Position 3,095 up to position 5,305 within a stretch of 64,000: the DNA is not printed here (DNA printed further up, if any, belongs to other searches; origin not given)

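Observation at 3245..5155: Orphan 636-aa membrane protein with a nuclease-fold-like core, glycine-zipper hairpin and long coiled coil: candidate single-gene abortive-infection or conflict effector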

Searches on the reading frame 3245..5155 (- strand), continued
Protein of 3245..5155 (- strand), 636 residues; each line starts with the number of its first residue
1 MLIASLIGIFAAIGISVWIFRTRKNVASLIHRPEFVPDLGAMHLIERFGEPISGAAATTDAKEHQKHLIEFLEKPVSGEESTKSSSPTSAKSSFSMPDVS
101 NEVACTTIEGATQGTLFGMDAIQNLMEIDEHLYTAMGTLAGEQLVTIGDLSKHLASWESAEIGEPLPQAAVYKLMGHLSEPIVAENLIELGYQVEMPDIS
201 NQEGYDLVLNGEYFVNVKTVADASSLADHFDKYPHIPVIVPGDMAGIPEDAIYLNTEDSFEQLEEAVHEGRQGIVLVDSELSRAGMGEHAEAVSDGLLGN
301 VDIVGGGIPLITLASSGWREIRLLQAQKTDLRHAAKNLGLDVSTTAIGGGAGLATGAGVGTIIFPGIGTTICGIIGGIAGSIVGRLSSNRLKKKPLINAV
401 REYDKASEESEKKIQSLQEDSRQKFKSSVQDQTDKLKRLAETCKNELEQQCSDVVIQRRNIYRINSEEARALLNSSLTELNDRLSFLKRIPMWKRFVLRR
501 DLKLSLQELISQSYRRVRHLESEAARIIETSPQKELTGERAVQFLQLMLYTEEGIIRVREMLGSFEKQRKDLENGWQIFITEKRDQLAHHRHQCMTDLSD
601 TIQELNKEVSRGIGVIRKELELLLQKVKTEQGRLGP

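Call 19: predict_structure(alignment_id=A1)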
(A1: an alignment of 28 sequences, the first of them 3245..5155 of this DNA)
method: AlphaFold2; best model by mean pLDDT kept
length: 636 residues; sequences in the alignment: 28
mean_pLDDT: 65.1   pTM: 0.39
mean pLDDT of the five models: 65.1, 64.5, 58.9, 58.6, 54.7
residues with pLDDT >= 90: 24; 70-90: 332; 50-70: 83; < 50: 197
segments of 3 or more residues with pLDDT < 50: 49-128, 143-151, 157-164, 293-386
pLDDT, mean of each block of 10 residues (from residue 1): 87 87 83 57 49 36 38 32 30 29 30 29 38 57 46 48 48 65 74 70 72 75 72 84 78 78 80 81 56 45 27 33 39 38 31 31 36 34 48 80 90 88 86 88 90 83 83 88 88 82 86 88 81 73 83 81 84 87 81 77 85 90 87 64
secondary structure, 60 per line:
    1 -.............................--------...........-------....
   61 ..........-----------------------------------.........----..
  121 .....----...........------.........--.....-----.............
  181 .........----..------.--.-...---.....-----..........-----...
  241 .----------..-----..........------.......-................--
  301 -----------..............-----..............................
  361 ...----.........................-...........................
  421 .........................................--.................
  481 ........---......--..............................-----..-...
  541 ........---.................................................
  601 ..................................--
elements in order: H2-30 H39-49 H57-70 H106-114 H119-125 H130-140 H147-155 H158-162 H168-189 E207-209 E213-217 H223-232 E238-241 H259-268 E275-278 H283-298 H312-325 H331-363 H368-392 H394-461 H466-488 H492-497 H500-529 H538-548 H552-634

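Call 22: fold_search(model_id=the predicted structure, library=pdb)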
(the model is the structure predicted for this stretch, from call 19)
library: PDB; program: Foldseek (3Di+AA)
matches with E <= 10: 479; with E <= 0.001: 0
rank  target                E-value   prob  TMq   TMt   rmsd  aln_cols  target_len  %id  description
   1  7k58_B                5.2e-03  0.80  0.15  0.04  56.4       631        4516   11  Structure of outer-arm dyneins bound to microtubule with microtubule binding state 1(MTBS-1) (released 2021-09-29)
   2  7k5b_C                6.3e-03  0.84  0.15  0.04  48.9       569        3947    9  Structure of outer-arm dynein bound to microtubule doublet in microtubule binding state 2 (MTBS-2) (released 2021-09-29)
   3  9y6s_6k               1.6e-02  0.90  0.18  0.04  47.9       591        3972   12  96-nm repeat of the Leishmania tarentolae doublet microtubule (released 2025-12-17)
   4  9e5c_6d               1.7e-02  0.30  0.10  0.02  51.0       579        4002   12  Cryo-EM structure of 96 nm repeat of microtubule doublet from T. brucei flagellum (released 2025-03-12)
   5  6z6f_D                1.9e-02  0.60  0.13  0.14  44.7       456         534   12  HDAC-PC (released 2021-02-17)
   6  7k58_C                2.0e-02  0.51  0.13  0.04  48.4       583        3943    9  Structure of outer-arm dyneins bound to microtubule with microtubule binding state 1(MTBS-1) (released 2021-09-29)
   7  9fqr_K2               2.5e-02  0.38  0.12  0.04  56.1       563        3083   12  96-nm repeat of axonemal doublet microtubules from bovine sperm (released 2025-03-26)
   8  4tql_B                2.7e-02  0.97  0.14  0.34  52.0       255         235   14  Computationally designed three helix bundle (released 2014-10-15)
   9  9e5c_6c               2.7e-02  0.87  0.19  0.05  51.0       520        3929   11  Cryo-EM structure of 96 nm repeat of microtubule doublet from T. brucei flagellum (released 2025-03-12)
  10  8bwy_B                3.0e-02  0.57  0.15  0.04  42.8       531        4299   10  In situ outer dynein arm from Chlamydomonas reinhardtii in a pre-power stroke state (released 2023-05-10)
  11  7z8f_m                3.5e-02  0.47  0.13  0.03  46.3       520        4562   12  Composite structure of dynein-dynactin-BICDR on microtubules (released 2022-07-27)
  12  7z8f_n                3.5e-02  0.47  0.13  0.03  46.5       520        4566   12  Composite structure of dynein-dynactin-BICDR on microtubules (released 2022-07-27)
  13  9dgq_m                3.6e-02  0.47  0.13  0.04  46.3       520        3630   11  Structure of dynein-1 on microtubules (released 2025-09-10)
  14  9dgr_m                3.6e-02  0.47  0.13  0.03  46.3       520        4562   11  Composite structure of dynein-dynactin on microtubules (released 2025-09-10)
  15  9dgq_n                3.8e-02  0.44  0.13  0.04  46.5       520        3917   11  Structure of dynein-1 on microtubules (released 2025-09-10)
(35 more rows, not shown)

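Call 29: search_protein_families(library=phrogs, proteins=[window:3245-5155:-], max_evalue=1)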
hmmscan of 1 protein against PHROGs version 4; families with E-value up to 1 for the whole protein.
window:3245-5155:- (636 aa): 22 families
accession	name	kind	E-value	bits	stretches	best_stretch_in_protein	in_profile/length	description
phrog_167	-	tail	3.1e-08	32.8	1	289-628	640-850/1555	tail length tape measure protein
phrog_1047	-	tail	6.2e-07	28.8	1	289-445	810-968/1251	tail associated lysin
phrog_15869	-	unknown function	2.9e-06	28.4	1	342-388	44-90/137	-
phrog_23574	-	tail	1.1e-05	23.9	1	345-385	818-858/1441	tail length tape measure protein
phrog_11489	-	unknown function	1.2e-05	24.6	1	346-431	728-811/1717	-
phrog_16692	-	unknown function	6.5e-05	22.5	1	344-439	717-807/1107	-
phrog_3405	-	unknown function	0.00013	21.8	1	345-388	455-505/645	-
phrog_18476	-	unknown function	0.0003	21.6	1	341-425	64-147/209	-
phrog_10341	-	lysis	0.00036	20.5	1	335-418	131-208/577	endolysin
phrog_14486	-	unknown function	0.002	18.4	1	344-384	361-401/489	-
phrog_24596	-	unknown function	0.0048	16.1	1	345-385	717-756/1052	-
phrog_37622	-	unknown function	0.0093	14.7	1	293-434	853-996/1761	-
phrog_794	-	tail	0.01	15.5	1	334-453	618-746/763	tail length tape measure protein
phrog_13877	-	unknown function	0.014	16.3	1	339-385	46-94/150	-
phrog_34863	-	unknown function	0.033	13.2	1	347-427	411-491/966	-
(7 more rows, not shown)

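Call 36: find_encoding_contigs(protein=P0003, flank=10000, max_places=2)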
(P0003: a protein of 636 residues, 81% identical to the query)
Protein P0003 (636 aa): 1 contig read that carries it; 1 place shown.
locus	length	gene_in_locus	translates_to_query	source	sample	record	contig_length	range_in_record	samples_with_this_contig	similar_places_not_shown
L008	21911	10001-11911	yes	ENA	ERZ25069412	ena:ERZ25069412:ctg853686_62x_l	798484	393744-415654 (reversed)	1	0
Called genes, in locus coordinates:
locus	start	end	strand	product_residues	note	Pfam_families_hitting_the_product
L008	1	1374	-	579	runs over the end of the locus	PF00884:Sulfatase, PF16347:SGSH_C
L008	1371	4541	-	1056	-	PF13472:Lipase_GDSL_2 (weak), PF23500:DUF7133, PF13646:HEAT_2 (weak), PF00034:Cytochrom_C, PF13442:Cytochrome_CBB3 (weak)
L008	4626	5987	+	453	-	PF00884:Sulfatase, PF16347:SGSH_C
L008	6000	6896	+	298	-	PF06452:CBM9_1 (weak)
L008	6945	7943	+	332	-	PF06439:3keto-disac_hyd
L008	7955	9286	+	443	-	PF01408:GFO_IDH_MocA, PF19051:GFO_IDH_MocA_C2, PF02894:GFO_IDH_MocA_C, PF22725:GFO_IDH_MocA_C3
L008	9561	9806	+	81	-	-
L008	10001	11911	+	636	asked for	-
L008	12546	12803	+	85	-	-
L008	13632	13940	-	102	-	-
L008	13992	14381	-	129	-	-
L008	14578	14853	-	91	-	-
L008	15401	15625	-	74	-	-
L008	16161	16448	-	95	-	-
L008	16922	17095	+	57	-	-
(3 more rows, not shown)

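Call 37: find_encoding_contigs(protein=P0004, flank=10000, max_places=2)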
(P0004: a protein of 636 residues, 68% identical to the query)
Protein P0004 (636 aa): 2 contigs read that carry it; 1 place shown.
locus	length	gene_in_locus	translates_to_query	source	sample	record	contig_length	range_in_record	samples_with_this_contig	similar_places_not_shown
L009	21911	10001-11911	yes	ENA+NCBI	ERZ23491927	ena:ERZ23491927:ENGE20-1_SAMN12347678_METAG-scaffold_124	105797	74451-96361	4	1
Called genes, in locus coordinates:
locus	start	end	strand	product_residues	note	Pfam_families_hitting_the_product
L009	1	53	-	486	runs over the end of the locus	PF03446:NAD_binding_2, PF00393:6PGD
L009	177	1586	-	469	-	PF00884:Sulfatase, PF16347:SGSH_C, PF14707:Sulfatase_C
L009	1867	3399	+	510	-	PF00884:Sulfatase, PF01663:Phosphodiest (weak), PF16347:SGSH_C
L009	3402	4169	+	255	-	PF01522:Polysacc_deac_1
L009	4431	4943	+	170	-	PF13473:Cupredoxin_1 (faint), PF00127:Copper-bind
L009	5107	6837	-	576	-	PF00884:Sulfatase, PF01663:Phosphodiest (faint), PF00884:Sulfatase, PF16347:SGSH_C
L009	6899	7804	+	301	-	-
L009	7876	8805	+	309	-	PF01261:AP_endonuc_2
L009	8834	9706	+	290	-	-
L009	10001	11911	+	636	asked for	-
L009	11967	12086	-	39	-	-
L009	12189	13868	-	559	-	PF00920:ILVD_EDD_N, PF24877:ILV_EDD_C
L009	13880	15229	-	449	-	PF02447:GntP_permease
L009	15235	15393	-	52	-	-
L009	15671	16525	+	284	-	PF00106:adh_short, PF08659:KR, PF13561:adh_short_C2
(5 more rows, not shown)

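Call 44: find_related_loci(query=A1, collection=genome_contigs, flank=10000)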
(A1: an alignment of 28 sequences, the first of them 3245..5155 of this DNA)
Query A1 (636 aa) in genome_contigs; peptide patterns used: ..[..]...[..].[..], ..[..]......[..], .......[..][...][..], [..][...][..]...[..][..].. (x = any residue, [..] = any of these).
113 stretches matched a pattern; 33 encode a relative of the query (tblastn E <= 1e-3); 33 distinct loci.
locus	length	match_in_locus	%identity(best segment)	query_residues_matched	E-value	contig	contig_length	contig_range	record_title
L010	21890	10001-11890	62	1-635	0e+0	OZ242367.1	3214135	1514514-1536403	MAG: Rhodothermales bacterium isolate 571183b6-2e0b-44cf-967d-8c50aa38ec23 genome assembly, chromosome: 1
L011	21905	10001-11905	59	1-624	0e+0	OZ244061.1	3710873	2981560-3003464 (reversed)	MAG: Rhodothermales bacterium isolate 21fda42b-fcae-4b59-93a0-87e05944a696 genome assembly, chromosome: 1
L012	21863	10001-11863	50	1-635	1e-160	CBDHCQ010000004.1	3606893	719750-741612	MAG: Rhodothermales bacterium isolate a78d7103-d565-49dc-a697-2eced85924e6 genome assembly, contig: contig_4, whole geno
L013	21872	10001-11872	48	2-631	4e-155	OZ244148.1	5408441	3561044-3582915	MAG: Rhodothermales bacterium isolate 74c7008a-8643-43fd-832e-2eb336472ec0 genome assembly, chromosome: 1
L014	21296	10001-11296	60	204-635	5e-154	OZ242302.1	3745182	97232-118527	MAG: Rhodothermales bacterium isolate 073f09b9-7bb2-4d87-bfd8-7931eea96a09 genome assembly, chromosome: 1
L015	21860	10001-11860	52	1-635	3e-171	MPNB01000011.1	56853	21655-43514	MAG: Rhodothermaceae bacterium bin80 NODE_973_length_56853_cov_20.3428_ID_1945, whole genome shotgun sequence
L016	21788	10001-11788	44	38-635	5e-140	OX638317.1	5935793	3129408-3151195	MAG: uncultured Latescibacteria bacterium isolate cbbe8a84-e08a-4d06-a76e-2eb930d8ff24 genome assembly, chromosome: 1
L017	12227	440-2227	44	38-635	1e-137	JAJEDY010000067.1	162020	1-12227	MAG: Candidatus Latescibacterota bacterium isolate p16x33bins.50 k141_946242, whole genome shotgun sequence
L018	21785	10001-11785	42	38-635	2e-132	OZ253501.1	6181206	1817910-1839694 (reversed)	MAG: Candidatus Latescibacterota bacterium isolate f485d00f-16df-4488-a4d1-ddfd292eb512 genome assembly, chromosome: 1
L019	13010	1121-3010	41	1-635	2e-131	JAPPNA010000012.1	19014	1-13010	MAG: Bacteroidota bacterium isolate RHO3_bin_5 NODE_4513_length_19014_cov_17.132022, whole genome shotgun sequence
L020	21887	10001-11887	41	3-635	5e-131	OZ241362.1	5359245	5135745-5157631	MAG: Candidatus Latescibacterota bacterium isolate 7df831f4-54e1-479f-8521-a5e6456f6651 genome assembly, chromosome: 1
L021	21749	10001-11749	38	38-635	1e-115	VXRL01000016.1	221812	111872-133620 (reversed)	MAG: Terriglobia bacterium isolate SB0664_bin_31 NODE_39_length_221812_cov_19.122607, whole genome shotgun sequence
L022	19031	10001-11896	43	1-635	9e-141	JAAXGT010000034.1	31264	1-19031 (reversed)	MAG: Rhodothermales bacterium isolate Plut_88870 unfiltered_Plut_88870_genomic_contig_1052141, whole genome shotgun sequ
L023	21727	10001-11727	58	35-636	1e-81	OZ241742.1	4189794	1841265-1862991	MAG: Rhodothermales bacterium isolate 6e813d85-8f61-4035-a4a2-b9e8d494f84d genome assembly, chromosome: 1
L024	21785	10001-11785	40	23-635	9e-137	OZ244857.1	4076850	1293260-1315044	MAG: Rhodothermales bacterium isolate e2e955bd-55ea-4ae9-ac84-c634e8e550e8 genome assembly, chromosome: 1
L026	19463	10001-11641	28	86-635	2e-57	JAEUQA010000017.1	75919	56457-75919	MAG: Chromatiales bacterium isolate new MAG-239 k141_1410462, whole genome shotgun sequence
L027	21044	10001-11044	26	120-481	4e-25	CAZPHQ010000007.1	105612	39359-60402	MAG TPA_asm: uncultured Spirochaetia bacterium isolate SRP077602_co3_46 genome assembly, contig: NODE_81_length_105612_c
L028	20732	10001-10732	28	173-445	5e-22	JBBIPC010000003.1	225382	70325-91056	MAG: Chthonomonadales bacterium isolate PLS170224_bin_294 NODE_52_length_225382_cov_9.774510, whole genome shotgun seque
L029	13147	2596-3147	31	171-384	9e-20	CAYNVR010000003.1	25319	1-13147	MAG TPA_asm: uncultured Sulfurimonas sp. isolate binchicken_co36_187 genome assembly, contig: NODE_1172_length_25319_cov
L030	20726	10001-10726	26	119-393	5e-17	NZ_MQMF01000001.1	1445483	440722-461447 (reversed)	Fictibacillus arsenicus strain Con a/3 contig00001, whole genome shotgun sequence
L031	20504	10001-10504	29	171-364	1e-15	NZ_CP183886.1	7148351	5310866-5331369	Candidatus Pristimantibacillus sp. PTI5 chromosome, complete genome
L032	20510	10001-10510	29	171-365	1e-14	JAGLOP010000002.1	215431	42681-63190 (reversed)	MAG: Arcobacteraceae bacterium isolate RS_7_4 ROV157_7.bin.4.fa_2, whole genome shotgun sequence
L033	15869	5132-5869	26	173-447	2e-14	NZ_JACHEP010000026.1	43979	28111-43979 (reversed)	Anoxybacteroides tepidamans strain DSM 16325 Ga0415324_26, whole genome shotgun sequence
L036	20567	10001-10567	27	160-373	1e-12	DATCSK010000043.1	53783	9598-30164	MAG TPA_asm: Pseudomonadales bacterium isolate SMAG_U7303 k141_235125, whole genome shotgun sequence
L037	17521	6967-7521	27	171-370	5e-12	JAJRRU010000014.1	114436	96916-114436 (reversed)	MAG: Alphaproteobacteria bacterium isolate Dive100_bin3.50 k141_470550, whole genome shotgun sequence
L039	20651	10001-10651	29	173-416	1e-11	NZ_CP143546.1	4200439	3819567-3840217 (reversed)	Bacillus sp. SCS-153A chromosome, complete genome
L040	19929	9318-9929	29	173-411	1e-15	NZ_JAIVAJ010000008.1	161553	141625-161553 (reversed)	Halobacillus litoralis strain AcN35-2 AcN35-2_ctg008, whole genome shotgun sequence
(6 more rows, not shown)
